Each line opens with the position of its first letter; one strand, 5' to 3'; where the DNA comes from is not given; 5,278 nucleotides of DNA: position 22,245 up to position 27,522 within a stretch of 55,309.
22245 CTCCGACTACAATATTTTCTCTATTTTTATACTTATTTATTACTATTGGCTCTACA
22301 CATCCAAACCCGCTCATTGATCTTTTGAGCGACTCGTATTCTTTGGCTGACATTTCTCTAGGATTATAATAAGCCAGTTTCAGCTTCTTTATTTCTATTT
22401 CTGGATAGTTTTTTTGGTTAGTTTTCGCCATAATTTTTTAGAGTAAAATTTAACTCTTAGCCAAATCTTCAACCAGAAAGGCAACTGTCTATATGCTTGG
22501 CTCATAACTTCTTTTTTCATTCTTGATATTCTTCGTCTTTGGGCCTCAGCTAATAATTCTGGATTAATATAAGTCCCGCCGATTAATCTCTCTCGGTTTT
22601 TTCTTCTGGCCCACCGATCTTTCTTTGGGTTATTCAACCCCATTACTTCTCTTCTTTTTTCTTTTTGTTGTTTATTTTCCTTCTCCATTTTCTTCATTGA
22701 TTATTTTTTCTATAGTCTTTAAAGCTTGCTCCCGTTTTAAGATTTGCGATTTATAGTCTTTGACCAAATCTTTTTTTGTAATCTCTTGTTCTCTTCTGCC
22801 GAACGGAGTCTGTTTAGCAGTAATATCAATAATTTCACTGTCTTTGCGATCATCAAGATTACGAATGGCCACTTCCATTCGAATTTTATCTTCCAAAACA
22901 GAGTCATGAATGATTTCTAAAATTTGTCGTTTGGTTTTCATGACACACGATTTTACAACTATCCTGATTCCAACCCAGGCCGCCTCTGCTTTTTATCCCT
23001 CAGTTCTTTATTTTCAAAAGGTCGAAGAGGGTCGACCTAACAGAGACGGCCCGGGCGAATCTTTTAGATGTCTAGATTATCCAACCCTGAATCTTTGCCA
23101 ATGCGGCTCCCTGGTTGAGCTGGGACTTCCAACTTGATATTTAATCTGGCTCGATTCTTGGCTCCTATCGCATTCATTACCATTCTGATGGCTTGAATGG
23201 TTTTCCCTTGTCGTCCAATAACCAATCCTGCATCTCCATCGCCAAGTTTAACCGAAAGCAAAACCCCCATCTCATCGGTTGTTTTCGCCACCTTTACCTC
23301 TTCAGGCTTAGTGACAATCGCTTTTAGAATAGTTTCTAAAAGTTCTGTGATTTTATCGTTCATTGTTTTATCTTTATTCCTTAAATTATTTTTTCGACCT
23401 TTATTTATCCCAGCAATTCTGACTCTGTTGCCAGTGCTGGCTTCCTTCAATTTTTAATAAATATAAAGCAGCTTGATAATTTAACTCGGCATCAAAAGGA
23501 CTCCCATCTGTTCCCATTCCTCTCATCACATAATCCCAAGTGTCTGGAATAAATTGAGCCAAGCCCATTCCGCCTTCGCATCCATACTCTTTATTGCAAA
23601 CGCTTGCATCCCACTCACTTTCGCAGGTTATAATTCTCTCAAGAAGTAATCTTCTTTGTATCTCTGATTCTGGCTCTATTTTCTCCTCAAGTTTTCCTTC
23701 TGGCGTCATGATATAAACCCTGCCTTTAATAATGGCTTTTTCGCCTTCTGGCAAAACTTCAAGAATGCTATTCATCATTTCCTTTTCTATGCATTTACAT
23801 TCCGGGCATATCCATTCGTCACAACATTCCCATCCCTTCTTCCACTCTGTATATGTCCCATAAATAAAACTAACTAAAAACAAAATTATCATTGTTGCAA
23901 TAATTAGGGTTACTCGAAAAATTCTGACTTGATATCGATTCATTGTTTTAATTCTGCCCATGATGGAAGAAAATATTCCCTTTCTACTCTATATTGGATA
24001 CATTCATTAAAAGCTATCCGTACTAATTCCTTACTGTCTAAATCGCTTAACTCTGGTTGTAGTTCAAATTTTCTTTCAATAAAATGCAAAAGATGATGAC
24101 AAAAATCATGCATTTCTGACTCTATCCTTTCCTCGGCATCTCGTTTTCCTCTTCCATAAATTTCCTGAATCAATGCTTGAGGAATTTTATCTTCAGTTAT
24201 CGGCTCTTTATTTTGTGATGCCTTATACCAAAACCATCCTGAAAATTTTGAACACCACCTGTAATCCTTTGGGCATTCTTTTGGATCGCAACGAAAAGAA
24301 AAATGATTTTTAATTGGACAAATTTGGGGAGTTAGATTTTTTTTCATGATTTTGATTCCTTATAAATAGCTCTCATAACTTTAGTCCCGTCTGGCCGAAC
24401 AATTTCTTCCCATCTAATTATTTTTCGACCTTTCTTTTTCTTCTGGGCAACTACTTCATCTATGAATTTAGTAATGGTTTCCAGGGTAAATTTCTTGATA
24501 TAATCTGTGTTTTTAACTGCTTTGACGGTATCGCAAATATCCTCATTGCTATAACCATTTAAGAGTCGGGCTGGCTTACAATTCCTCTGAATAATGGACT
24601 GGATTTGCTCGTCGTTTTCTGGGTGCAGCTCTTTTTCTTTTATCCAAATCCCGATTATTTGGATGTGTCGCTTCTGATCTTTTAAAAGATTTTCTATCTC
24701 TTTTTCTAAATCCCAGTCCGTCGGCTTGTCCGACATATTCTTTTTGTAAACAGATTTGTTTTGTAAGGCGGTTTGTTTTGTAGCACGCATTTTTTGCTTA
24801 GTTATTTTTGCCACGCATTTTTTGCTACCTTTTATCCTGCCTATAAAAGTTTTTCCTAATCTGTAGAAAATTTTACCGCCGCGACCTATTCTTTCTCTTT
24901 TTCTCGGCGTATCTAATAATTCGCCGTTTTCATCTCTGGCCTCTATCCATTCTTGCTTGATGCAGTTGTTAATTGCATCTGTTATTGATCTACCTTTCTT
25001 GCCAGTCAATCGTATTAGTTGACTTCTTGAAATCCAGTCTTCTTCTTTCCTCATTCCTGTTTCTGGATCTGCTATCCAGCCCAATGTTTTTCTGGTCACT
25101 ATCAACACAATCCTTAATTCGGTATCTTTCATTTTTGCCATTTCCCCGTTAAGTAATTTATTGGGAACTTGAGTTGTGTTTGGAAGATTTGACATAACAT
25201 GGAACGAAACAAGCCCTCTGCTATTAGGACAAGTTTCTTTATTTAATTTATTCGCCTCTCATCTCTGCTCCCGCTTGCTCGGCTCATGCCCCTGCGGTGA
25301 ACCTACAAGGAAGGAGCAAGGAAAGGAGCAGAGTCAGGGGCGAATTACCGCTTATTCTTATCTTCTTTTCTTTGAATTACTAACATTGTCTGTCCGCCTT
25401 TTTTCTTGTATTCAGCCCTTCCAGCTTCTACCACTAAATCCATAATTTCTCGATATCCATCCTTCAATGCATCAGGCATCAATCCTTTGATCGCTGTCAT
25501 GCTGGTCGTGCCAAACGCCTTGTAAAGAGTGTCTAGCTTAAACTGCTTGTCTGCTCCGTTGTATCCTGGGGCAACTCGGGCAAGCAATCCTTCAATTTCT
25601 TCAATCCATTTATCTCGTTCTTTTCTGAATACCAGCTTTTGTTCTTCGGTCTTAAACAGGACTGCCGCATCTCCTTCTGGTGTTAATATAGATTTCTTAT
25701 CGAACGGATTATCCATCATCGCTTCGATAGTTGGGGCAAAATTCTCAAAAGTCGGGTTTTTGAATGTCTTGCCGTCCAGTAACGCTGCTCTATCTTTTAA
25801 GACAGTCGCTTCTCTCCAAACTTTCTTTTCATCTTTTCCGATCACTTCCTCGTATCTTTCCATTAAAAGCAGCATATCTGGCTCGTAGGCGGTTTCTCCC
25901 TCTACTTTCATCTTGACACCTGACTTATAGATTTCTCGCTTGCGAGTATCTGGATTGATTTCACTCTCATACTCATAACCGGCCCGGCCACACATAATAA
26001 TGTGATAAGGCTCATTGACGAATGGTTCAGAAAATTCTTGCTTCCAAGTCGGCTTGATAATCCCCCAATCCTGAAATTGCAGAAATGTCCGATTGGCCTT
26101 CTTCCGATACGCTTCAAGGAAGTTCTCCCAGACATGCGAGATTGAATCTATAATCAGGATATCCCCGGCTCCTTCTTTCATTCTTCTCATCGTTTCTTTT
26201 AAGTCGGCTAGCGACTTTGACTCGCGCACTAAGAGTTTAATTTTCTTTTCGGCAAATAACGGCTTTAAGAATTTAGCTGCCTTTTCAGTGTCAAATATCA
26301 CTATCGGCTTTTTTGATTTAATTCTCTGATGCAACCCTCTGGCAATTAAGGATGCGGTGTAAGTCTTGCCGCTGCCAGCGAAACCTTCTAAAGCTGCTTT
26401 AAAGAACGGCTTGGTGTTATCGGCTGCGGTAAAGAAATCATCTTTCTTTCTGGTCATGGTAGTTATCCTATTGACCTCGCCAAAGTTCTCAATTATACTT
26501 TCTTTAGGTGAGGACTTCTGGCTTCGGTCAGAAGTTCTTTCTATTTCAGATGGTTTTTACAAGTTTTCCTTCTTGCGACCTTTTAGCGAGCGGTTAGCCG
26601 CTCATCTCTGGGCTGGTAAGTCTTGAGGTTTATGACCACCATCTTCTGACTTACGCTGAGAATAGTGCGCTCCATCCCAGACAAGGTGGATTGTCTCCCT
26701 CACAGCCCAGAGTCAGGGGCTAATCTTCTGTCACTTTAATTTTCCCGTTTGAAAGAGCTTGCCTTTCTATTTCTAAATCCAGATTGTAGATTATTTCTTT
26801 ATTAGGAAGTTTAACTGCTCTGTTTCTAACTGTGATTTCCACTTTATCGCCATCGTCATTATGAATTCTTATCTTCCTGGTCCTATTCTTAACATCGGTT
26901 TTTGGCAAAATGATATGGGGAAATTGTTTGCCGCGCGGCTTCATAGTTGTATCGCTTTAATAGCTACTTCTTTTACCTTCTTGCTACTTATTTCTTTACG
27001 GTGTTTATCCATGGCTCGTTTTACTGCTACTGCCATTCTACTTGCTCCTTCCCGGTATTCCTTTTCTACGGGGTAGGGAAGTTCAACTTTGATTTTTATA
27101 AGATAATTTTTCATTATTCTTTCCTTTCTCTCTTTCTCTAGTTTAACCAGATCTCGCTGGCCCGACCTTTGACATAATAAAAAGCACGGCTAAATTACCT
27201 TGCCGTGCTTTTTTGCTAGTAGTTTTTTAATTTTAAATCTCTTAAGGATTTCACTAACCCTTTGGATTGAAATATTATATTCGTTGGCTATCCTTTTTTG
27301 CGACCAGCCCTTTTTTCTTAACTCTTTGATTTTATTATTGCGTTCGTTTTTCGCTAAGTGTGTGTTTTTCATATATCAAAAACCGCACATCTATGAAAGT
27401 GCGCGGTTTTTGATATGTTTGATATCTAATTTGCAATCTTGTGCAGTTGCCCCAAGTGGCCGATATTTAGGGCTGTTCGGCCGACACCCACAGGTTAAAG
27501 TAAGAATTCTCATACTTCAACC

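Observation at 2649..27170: Strand-specific 9-mer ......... placed 18-34 nt upstream of phage gene starts, often fused to the preceding TAA stop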

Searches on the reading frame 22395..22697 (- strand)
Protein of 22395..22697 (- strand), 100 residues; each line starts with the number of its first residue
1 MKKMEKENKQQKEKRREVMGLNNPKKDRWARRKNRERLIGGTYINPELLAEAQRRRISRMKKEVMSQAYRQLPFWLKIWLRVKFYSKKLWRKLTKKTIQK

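Call 17: search_protein_families(library=pfam, proteins=[window:22395-22697:-], max_evalue=0.01)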
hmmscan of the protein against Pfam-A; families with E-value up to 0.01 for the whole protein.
window:22395-22697:- (100 aa): 0 families

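Call 41: search_protein_families(library=phrogs, proteins=[window:22395-22697:-], max_evalue=0.01)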
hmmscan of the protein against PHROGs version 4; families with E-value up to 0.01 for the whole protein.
window:22395-22697:- (100 aa): 0 families

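Call 54: search_protein_families(library=pfam, proteins=[window:22395-22697:-], max_evalue=5)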
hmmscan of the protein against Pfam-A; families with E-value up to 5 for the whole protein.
window:22395-22697:- (100 aa): 0 families

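Call 73: find_homologous_proteins(query=window:22395-22697:-, max_evalue=0.001)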
Query window:22395-22697:- (100 aa): 3 proteins with E <= 0.001 among 4 candidates.
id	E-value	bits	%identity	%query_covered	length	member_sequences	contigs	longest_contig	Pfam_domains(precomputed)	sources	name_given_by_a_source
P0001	4.0e-54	199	100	97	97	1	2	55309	-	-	-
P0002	9.6e-39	149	75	97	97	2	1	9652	-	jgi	-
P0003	3.9e-37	144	70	81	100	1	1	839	-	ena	-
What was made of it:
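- Tried and rejected: Only 3 close homologues were found (call 73).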

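Call 80: predict_structure(alignment_id=A4)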
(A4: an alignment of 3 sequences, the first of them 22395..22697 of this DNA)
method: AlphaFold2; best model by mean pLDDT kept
length: 100 residues; sequences in the alignment: 3
mean_pLDDT: 71.2   pTM: 0.28
mean pLDDT of the five models: 71.2, 67.8, 64.4, 61.0, 59.3
residues with pLDDT >= 90: 0; 70-90: 59; 50-70: 38; < 50: 3
segments of 3 or more residues with pLDDT < 50: 1-3
pLDDT, mean of each block of 10 residues (from residue 1): 60 71 64 58 62 82 80 81 80 74
secondary structure, 60 per line:
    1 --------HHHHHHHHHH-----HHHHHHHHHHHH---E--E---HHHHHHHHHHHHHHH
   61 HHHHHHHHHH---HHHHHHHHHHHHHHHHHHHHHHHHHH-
elements in order: H9-18 H24-35 H46-70 H74-99
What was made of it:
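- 22395..22697 (-): Basic 100-aa ORFan. It is a weak candidate for the factor that reads the motif, on phyletic pattern only. The structure model has low confidence, pTM 0.28 (call 80).
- Tried and rejected: The AlphaFold model is all-helical with pTM 0.28 (call 80), so I did not run a fold search.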

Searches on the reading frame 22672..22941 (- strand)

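Call 17: search_protein_families(library=pfam, proteins=[window:22672-22941:-], max_evalue=0.01)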
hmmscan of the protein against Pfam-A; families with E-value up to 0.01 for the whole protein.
window:22672-22941:- (89 aa): 0 families

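Call 41: search_protein_families(library=phrogs, proteins=[window:22672-22941:-], max_evalue=0.01)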
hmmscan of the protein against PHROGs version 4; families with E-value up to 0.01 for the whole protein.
window:22672-22941:- (89 aa): 0 families

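Call 54: search_protein_families(library=pfam, proteins=[window:22672-22941:-], max_evalue=5)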
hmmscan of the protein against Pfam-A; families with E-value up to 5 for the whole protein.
window:22672-22941:- (89 aa): 2 families
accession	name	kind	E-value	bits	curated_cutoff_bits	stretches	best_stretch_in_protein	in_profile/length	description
PF14779.12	BBS1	-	0.029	14.3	27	1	13-85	118-189/254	Ciliary BBSome complex subunit 1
PF21487.2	Tas3_C-hel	-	0.089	13.1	27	1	43-70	14-46/49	Tas3, C-terminal helical domains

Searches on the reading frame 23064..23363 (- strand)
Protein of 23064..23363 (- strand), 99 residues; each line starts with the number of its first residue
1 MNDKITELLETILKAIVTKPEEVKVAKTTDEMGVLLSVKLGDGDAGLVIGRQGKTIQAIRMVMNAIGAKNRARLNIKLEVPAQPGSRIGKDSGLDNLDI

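Call 17: search_protein_families(library=pfam, proteins=[window:23064-23363:-], max_evalue=0.01)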
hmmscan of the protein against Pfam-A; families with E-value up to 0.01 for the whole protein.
window:23064-23363:- (99 aa): 2 families
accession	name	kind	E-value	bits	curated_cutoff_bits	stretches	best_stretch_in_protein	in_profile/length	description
PF13083.13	KH_KhpA-B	-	6.5e-19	68.1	32.1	1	7-77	2-72/73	KhpA/KhpB, KH domain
PF00013.35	KH_1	-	0.0016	18.6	21.5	1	45-61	11-27/66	KH domain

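Call 30: find_related_loci(query=window:23064-23363:-, collection=viral_contigs, flank=6000)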
Query window:23064-23363:- (99 aa) in viral_contigs; peptide patterns used: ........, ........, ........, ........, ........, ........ (x = any residue, [..] = any of these).
20 stretches matched a pattern; 1 encode a relative of the query (tblastn E <= 1e-3); 1 distinct loci.
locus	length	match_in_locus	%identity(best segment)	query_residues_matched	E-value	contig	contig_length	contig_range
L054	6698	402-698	94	1-99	3e-58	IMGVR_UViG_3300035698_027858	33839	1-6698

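Call 41: search_protein_families(library=phrogs, proteins=[window:23064-23363:-], max_evalue=0.01)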
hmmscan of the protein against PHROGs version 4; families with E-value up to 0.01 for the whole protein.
window:23064-23363:- (99 aa): 0 families

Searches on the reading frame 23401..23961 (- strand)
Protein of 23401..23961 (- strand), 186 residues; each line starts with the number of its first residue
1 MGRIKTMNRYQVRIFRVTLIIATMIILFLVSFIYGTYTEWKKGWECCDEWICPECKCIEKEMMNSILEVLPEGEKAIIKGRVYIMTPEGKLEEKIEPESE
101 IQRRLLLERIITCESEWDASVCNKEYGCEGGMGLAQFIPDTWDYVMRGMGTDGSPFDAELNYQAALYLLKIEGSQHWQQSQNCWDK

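Call 17: search_protein_families(library=pfam, proteins=[window:23401-23961:-], max_evalue=0.01)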
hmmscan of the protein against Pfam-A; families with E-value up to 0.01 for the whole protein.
window:23401-23961:- (186 aa): 1 family
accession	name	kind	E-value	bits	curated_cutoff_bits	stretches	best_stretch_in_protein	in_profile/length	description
PF01464.25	SLT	-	0.00024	21.1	21.3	1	106-171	16-78/117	Transglycosylase SLT domain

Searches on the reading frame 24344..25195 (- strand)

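Call 17: search_protein_families(library=pfam, proteins=[window:24344-25195:-], max_evalue=0.01)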
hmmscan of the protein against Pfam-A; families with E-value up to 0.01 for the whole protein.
window:24344-25195:- (283 aa): 1 family
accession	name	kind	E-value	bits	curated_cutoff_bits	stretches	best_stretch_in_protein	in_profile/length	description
PF04492.19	Phage_rep_O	-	1.2e-05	26.2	28.7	1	8-85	10-80/95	Bacteriophage replication protein O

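Call 54: search_protein_families(library=pfam, proteins=[window:24344-25195:-], max_evalue=5)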
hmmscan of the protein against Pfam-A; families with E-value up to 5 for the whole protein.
window:24344-25195:- (283 aa): 1 family
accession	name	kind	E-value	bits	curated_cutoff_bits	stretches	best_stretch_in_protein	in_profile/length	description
PF04492.19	Phage_rep_O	-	1.2e-05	26.2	28.7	1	8-85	10-80/95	Bacteriophage replication protein O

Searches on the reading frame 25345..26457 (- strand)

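Call 17: search_protein_families(library=pfam, proteins=[window:25345-26457:-], max_evalue=0.01)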
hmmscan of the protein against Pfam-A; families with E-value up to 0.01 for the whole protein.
window:25345-26457:- (370 aa): 7 families
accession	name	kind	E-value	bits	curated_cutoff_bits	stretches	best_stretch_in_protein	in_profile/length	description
PF13479.12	AAA_24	-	2.6e-07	31.1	27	1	20-208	4-175/195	AAA domain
PF13401.12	AAA_22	-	0.00033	21.4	27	1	22-122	9-109/130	AAA domain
PF01935.23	DUF87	-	0.00095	19.8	23.2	1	25-57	30-60/220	Helicase HerA, central domain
PF13245.12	AAA_19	-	0.0028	18.3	25.1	1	22-109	15-102/134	AAA domain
PF00448.28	SRP54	-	0.0041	17.2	22.7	1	22-105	5-91/196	SRP54-type protein, GTPase domain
PF00004.35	AAA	-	0.0045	17.9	21.2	1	23-128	3-91/131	ATPase family associated with various cellular activities (AAA)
PF13604.12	AAA_30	-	0.0078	16.4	27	0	21-121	21-112/191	AAA domain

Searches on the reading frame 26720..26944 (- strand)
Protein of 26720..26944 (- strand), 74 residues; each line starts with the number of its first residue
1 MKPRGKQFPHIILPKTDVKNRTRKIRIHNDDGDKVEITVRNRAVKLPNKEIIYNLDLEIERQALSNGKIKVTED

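Call 17: search_protein_families(library=pfam, proteins=[window:26720-26944:-], max_evalue=0.01)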
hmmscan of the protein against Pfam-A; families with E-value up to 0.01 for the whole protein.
window:26720-26944:- (74 aa): 0 families

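Call 41: search_protein_families(library=phrogs, proteins=[window:26720-26944:-], max_evalue=0.01)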
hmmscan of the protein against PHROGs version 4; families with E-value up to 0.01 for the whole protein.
window:26720-26944:- (74 aa): 0 families

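Call 54: search_protein_families(library=pfam, proteins=[window:26720-26944:-], max_evalue=5)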
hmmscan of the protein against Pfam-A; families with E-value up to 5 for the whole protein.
window:26720-26944:- (74 aa): 1 family
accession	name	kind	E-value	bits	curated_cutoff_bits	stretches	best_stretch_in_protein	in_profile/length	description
PF22768.1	SPP1_Dit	-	0.022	15.4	25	1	22-71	29-80/97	Siphovirus-type tail component, C-terminal domain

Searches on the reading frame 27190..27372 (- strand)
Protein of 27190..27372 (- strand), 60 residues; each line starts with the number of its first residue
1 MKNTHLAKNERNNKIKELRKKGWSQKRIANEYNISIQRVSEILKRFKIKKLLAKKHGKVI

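Call 17: search_protein_families(library=pfam, proteins=[window:27190-27372:-], max_evalue=0.01)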
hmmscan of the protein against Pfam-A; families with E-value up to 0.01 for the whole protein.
window:27190-27372:- (60 aa): 12 families
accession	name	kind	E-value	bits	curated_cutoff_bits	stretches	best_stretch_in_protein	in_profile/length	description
PF13518.12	HTH_28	-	1.9e-05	25.1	25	1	19-57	9-49/52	Helix-turn-helix domain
PF04545.22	Sigma70_r4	-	0.00015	21.6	24.1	1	21-45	19-43/50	Sigma-70, region 4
PF13384.12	HTH_23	-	0.00031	20.9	24.6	1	17-47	12-42/50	Homeodomain-like domain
PF13545.12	HTH_Crp_2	-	0.00093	19.6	27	1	24-58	24-57/70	Crp-like helix-turn-helix domain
PF01381.28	HTH_3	-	0.00098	19.5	23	1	15-44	1-31/55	Helix-turn-helix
PF12298.14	Bot1p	-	0.0012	19.4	23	1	3-55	14-66/172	Eukaryotic mitochondrial regulator protein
PF02796.21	HTH_7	-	0.0014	19.2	23.8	0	10-35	9-34/45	Helix-turn-helix domain of resolvase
PF06784.16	UPF0240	-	0.0014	19.1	25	1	18-48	135-165/173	Uncharacterised protein family (UPF0240)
PF12824.13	MRP-L20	-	0.0054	17.4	30.4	1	5-49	85-131/164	Mitochondrial ribosomal protein subunit L20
PF13412.12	HTH_24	-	0.0087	16.1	21.9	0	24-46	19-41/48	Winged helix-turn-helix DNA-binding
PF12668.12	DUF3791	-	0.0092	16.4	25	0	28-56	10-38/60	Protein of unknown function (DUF3791)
PF13936.12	HTH_38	-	0.0093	16.1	27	0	2-35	1-33/44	Helix-turn-helix domain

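Call 41: search_protein_families(library=phrogs, proteins=[window:27190-27372:-], max_evalue=0.01)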
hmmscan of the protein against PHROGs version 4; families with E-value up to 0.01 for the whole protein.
window:27190-27372:- (60 aa): 34 families (the best 25 are shown)
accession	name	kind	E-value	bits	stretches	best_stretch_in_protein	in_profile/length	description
phrog_38043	-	unknown function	1.2e-06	29.6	1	6-50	5-49/162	-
phrog_3855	-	DNA, RNA and nucleotide metabolism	1e-05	26.9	1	6-54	63-111/115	HTH DNA binding protein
phrog_8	-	transcription regulation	1.2e-05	26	1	1-48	67-114/346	transcriptional regulator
phrog_836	-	transcription regulation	1.5e-05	26.1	1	7-47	81-121/133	late transcriptional activator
phrog_7168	-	DNA, RNA and nucleotide metabolism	1.8e-05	25.3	1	3-52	220-269/284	homing endonuclease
phrog_6831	-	transcription regulation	2.3e-05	25.3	1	13-44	9-40/68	transcriptional regulator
phrog_3910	-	transcription regulation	6.4e-05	23.1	1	2-55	65-118/356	transcriptional regulator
phrog_8463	-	integration and excision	0.00012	22.1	1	2-48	3-49/380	transposase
phrog_20467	-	DNA, RNA and nucleotide metabolism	0.00019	22.3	1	4-50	60-106/112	HNH endonuclease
phrog_645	-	DNA, RNA and nucleotide metabolism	0.00021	22.5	1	3-45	18-61/196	Rnase E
phrog_14131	-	DNA, RNA and nucleotide metabolism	0.00024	21.3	1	7-55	239-285/351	DNA binding protein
phrog_30822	-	unknown function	0.00025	22.4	1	9-58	4-53/131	-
phrog_11108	-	unknown function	0.00038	21.4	1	2-49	43-90/180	-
phrog_4151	-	DNA, RNA and nucleotide metabolism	0.00059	20.7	1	6-57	4-55/154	DNA binding protein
phrog_125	-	DNA, RNA and nucleotide metabolism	0.00081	20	1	11-55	168-212/254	DNA invertase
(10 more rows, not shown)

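Call 67: find_related_loci(query=A3, collection=viral_contigs, flank=4000)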
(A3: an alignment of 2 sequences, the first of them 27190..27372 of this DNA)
Query A3 (60 aa) in viral_contigs; peptide patterns used: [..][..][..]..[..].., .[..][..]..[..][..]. (x = any residue, [..] = any of these).
600 stretches matched a pattern (row limit reached: there are more); 6 encode a relative of the query (tblastn E <= 1e-3); 6 distinct loci.
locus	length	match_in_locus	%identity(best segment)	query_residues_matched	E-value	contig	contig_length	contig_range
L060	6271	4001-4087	69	13-40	1e-6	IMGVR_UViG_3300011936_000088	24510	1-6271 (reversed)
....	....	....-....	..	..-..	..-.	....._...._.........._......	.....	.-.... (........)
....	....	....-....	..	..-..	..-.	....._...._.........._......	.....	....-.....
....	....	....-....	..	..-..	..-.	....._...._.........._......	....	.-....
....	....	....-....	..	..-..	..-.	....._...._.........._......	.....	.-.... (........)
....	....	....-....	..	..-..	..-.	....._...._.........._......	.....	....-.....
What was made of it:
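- Conservation of the HTH protein across motif-bearing relatives could not be shown; the collection scan returned only unrelated contigs (call 67).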
